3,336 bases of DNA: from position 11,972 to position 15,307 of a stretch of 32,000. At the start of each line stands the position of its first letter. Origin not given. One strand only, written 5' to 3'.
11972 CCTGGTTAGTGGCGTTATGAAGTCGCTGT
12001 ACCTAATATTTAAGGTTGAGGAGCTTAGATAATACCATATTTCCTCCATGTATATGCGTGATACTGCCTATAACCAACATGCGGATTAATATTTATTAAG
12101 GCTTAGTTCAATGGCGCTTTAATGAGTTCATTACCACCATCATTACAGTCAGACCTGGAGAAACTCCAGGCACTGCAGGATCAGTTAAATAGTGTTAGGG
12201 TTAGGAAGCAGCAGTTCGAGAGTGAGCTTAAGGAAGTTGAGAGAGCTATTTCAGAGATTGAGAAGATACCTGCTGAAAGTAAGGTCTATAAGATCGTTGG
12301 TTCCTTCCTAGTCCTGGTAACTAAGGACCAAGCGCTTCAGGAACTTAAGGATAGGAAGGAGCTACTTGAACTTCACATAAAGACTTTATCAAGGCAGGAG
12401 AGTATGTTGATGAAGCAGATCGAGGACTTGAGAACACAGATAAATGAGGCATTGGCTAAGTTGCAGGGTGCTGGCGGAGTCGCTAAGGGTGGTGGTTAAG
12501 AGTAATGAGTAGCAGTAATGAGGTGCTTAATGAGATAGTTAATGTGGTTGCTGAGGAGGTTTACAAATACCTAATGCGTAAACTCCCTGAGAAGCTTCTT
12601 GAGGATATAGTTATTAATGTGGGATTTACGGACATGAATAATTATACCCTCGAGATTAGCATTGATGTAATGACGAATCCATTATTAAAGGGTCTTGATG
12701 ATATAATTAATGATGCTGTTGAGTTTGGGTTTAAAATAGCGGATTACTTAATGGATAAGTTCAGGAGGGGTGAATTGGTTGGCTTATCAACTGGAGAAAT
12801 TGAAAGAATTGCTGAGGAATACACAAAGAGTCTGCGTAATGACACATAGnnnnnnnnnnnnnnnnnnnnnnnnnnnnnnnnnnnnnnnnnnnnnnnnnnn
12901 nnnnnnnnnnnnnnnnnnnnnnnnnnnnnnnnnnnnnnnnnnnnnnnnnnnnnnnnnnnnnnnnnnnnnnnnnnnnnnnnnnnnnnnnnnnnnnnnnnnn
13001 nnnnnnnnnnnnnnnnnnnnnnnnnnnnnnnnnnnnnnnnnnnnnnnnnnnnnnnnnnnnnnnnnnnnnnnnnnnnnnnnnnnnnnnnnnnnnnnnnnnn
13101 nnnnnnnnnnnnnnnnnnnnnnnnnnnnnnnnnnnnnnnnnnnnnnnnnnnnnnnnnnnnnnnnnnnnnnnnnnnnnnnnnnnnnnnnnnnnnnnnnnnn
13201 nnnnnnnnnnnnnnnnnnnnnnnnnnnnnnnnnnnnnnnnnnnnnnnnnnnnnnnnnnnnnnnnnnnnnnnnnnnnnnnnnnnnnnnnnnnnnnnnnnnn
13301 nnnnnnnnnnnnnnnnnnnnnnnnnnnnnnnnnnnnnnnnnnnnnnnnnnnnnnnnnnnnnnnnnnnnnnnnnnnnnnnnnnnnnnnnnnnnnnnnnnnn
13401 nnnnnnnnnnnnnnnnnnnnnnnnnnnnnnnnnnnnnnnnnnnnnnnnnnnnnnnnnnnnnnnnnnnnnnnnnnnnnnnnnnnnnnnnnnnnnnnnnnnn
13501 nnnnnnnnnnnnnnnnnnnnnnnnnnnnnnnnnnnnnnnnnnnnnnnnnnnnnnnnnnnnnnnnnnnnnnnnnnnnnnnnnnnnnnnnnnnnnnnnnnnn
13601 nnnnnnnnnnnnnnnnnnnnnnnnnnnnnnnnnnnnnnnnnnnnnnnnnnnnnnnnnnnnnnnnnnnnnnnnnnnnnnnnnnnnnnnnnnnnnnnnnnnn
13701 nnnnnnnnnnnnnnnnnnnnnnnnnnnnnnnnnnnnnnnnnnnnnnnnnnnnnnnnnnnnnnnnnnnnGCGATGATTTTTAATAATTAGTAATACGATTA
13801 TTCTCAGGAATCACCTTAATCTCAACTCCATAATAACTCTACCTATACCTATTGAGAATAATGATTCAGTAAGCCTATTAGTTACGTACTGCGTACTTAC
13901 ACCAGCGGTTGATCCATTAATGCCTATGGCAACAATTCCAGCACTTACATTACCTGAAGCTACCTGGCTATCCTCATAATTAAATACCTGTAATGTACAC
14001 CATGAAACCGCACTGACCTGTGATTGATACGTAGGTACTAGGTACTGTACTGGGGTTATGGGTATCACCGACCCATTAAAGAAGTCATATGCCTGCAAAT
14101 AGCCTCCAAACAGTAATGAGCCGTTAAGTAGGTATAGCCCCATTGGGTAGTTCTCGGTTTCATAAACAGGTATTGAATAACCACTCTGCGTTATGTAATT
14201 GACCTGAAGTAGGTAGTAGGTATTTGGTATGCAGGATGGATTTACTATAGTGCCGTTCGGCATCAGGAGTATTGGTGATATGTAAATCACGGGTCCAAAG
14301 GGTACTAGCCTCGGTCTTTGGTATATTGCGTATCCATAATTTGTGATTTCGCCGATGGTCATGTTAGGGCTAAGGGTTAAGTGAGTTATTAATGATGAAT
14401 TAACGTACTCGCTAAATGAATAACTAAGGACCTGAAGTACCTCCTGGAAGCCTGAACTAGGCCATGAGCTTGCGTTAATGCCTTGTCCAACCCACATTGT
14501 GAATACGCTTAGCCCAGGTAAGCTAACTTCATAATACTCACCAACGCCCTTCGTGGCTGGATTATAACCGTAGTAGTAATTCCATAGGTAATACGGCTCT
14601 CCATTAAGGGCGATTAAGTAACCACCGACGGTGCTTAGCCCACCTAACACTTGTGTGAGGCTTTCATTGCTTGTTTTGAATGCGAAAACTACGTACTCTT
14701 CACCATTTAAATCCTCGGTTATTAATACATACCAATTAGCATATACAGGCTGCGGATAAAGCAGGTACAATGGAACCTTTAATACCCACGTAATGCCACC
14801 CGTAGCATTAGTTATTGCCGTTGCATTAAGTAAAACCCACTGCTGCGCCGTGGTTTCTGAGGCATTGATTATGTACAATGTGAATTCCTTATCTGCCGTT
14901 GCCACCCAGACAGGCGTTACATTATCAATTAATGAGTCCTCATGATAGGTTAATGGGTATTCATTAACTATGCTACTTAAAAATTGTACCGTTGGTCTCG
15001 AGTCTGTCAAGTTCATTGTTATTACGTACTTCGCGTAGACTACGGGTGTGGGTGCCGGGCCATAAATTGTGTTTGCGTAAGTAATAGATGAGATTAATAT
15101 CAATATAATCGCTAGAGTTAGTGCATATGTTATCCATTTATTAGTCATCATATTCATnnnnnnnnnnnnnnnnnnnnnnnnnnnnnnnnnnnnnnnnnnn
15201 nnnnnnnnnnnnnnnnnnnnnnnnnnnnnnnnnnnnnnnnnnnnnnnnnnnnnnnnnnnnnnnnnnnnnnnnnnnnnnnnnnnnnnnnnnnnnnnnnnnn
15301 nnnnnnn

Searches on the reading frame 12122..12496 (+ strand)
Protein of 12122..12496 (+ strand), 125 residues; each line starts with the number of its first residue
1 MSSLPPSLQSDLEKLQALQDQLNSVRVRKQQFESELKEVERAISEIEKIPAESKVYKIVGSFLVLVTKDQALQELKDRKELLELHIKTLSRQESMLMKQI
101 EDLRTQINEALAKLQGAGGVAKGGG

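Call 54: find_homologous_proteins(query=window:12122-12496:+, max_evalue=0.001)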
Query window:12122-12496:+ (125 aa): 59 proteins with E <= 0.001 among 88 candidates.
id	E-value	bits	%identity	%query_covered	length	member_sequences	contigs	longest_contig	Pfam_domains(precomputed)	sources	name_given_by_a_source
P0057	1.4e-64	233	97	100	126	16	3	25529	PF01920.26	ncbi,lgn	-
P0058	6.9e-64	231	94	92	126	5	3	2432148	PF01920.26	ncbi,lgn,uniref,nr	ncbi:prefoldin subunit beta [Vulcanisaeta souniana]|uniref:Prefoldin subunit beta n=1 Tax=Vulcanisae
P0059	8.8e-63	227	96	100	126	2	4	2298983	PF01920.26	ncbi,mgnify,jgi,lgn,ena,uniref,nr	ncbi:MAG: prefoldin subunit beta [Vulcanisaeta sp.]|mgnify:FL=1|jgi:prefoldin beta subunit|uniref:Pr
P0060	1.3e-62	227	92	92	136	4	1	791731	PF01920.26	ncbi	-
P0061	1.4e-62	226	95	92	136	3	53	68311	PF01920.26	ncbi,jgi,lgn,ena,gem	jgi:prefoldin beta subunit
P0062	2.5e-62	226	95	92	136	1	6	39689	PF01920.26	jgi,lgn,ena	jgi:prefoldin beta subunit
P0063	3.5e-62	225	92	92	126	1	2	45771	PF01920.26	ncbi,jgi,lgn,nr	ncbi:MAG: prefoldin subunit beta [Vulcanisaeta sp. AZ3]|jgi:prefoldin beta subunit|nr:MAG: prefoldin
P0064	5.2e-60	218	89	92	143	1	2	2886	PF01920.26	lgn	-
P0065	2.6e-59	216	94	94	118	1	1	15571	PF01920.26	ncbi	ncbi:MAG: prefoldin subunit beta, partial [Vulcanisaeta sp. CIS_19]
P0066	2.6e-52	193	74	98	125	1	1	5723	PF01920.26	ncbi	-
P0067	1.4e-51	191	78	92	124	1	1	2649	PF01920.26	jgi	jgi:prefoldin beta subunit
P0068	4.7e-50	186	74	92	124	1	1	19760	PF01920.26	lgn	-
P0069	1.1e-49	185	73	92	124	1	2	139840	PF01920.26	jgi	-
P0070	8.2e-41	156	63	100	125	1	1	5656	PF01920.26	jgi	-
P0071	5.1e-39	151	61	91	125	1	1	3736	PF01920.26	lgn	-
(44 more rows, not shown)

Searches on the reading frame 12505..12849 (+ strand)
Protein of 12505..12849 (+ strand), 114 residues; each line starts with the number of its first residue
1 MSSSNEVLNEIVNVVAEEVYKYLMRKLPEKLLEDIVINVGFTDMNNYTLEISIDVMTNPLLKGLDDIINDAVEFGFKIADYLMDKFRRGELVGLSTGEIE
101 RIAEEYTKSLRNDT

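Call 84: search_protein_families(library=pfam, proteins=[window:12505-12849:+], max_evalue=0.001)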
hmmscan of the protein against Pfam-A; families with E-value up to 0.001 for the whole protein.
window:12505-12849:+ (114 aa): 1 family
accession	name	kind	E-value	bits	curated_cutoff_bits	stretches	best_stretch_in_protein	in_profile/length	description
PF11419.13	DUF3194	-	7.3e-08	33.2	21.5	1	4-77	5-78/83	Protein of unknown function (DUF3194)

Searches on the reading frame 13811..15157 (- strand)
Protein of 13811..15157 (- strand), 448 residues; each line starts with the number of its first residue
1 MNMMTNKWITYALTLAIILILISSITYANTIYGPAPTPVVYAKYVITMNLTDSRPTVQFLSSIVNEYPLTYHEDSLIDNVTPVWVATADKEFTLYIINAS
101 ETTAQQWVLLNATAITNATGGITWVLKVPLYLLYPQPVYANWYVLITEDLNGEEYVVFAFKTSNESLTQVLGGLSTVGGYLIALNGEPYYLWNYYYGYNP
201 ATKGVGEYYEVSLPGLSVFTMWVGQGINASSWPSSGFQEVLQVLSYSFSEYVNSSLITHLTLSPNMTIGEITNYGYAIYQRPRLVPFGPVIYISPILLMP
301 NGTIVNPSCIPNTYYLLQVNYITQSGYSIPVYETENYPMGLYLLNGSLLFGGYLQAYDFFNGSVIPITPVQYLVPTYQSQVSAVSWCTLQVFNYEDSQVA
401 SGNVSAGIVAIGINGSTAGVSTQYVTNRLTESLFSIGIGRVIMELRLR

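Call 3: search_protein_families(library=pfam, proteins=[window:13811-15157:-], max_evalue=1)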
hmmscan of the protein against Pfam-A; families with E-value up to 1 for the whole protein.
window:13811-15157:- (448 aa): 0 families

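Call 44: search_protein_families(library=phrogs, proteins=[window:13811-15157:-], max_evalue=1)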
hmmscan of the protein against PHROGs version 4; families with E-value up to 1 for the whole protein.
window:13811-15157:- (448 aa): 0 families

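Call 45: search_protein_families(library=ncbifam, proteins=[window:13811-15157:-], max_evalue=1)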
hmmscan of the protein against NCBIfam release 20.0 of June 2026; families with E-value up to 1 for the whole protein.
window:13811-15157:- (448 aa): 1 family
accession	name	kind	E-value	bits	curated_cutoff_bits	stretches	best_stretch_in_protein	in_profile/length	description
NF033557.1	LLB_putidacin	subfamily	0.026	13.9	275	1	57-124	18-87/274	putidacin L1 family lectin-like bacteriocin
